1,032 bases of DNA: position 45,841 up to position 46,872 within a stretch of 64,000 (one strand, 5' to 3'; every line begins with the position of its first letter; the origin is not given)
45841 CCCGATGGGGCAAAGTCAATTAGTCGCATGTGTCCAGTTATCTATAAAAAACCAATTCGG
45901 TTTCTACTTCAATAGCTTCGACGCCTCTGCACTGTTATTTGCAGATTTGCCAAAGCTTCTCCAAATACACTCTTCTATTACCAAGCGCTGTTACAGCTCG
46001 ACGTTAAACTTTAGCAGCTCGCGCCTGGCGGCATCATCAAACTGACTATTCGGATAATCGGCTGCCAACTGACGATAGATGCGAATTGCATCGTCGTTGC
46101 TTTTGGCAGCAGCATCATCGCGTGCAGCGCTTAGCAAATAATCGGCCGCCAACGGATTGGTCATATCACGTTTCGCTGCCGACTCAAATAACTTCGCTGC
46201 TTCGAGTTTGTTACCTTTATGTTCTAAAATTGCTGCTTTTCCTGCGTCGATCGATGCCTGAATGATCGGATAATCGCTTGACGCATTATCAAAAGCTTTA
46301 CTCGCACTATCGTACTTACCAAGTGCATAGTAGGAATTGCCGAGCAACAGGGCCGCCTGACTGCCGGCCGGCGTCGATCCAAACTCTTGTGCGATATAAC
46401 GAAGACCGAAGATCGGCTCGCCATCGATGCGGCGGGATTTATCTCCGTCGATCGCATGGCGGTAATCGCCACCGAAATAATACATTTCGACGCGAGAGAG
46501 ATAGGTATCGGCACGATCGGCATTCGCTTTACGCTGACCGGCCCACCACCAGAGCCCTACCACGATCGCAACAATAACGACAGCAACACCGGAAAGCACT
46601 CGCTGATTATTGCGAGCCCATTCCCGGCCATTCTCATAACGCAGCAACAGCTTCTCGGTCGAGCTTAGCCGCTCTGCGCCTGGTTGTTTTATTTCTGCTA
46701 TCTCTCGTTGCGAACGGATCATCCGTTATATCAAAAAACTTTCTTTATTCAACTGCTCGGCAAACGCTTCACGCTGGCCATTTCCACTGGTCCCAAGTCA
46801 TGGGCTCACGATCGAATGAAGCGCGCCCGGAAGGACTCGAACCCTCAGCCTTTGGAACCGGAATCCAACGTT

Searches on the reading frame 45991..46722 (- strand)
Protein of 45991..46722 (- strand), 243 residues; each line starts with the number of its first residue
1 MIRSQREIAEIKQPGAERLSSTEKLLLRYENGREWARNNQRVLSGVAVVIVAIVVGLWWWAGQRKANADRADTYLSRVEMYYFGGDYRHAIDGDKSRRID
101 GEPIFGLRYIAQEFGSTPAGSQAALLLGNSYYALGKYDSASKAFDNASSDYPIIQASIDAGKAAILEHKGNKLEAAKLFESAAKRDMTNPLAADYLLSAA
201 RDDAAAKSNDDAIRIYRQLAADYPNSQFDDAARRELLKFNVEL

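Call 8: search_protein_families(library=pfam, proteins=[window:45991-46722:-], max_evalue=0.001)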
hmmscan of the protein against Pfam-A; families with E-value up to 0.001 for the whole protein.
window:45991-46722:- (243 aa): 6 families
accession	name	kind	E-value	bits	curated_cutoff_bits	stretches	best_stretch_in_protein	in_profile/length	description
PF13428.12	TPR_14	-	2.2e-07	31.3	23.5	0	123-152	3-32/44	Tetratricopeptide repeat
PF13174.12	TPR_6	-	1.1e-06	29.3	26.3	0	122-152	1-31/33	Tetratricopeptide repeat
PF13432.12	TPR_16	-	3.4e-06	27.8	32.7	1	125-190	1-65/65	Tetratricopeptide repeat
PF07719.23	TPR_2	-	4e-05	23.9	27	0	124-147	4-27/34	Tetratricopeptide repeat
PF13176.12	TPR_7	-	0.00055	20.3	27.9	0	125-146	3-24/36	Tetratricopeptide repeat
PF14559.12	TPR_19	-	0.0007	20.3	25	0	119-151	23-55/68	Tetratricopeptide repeat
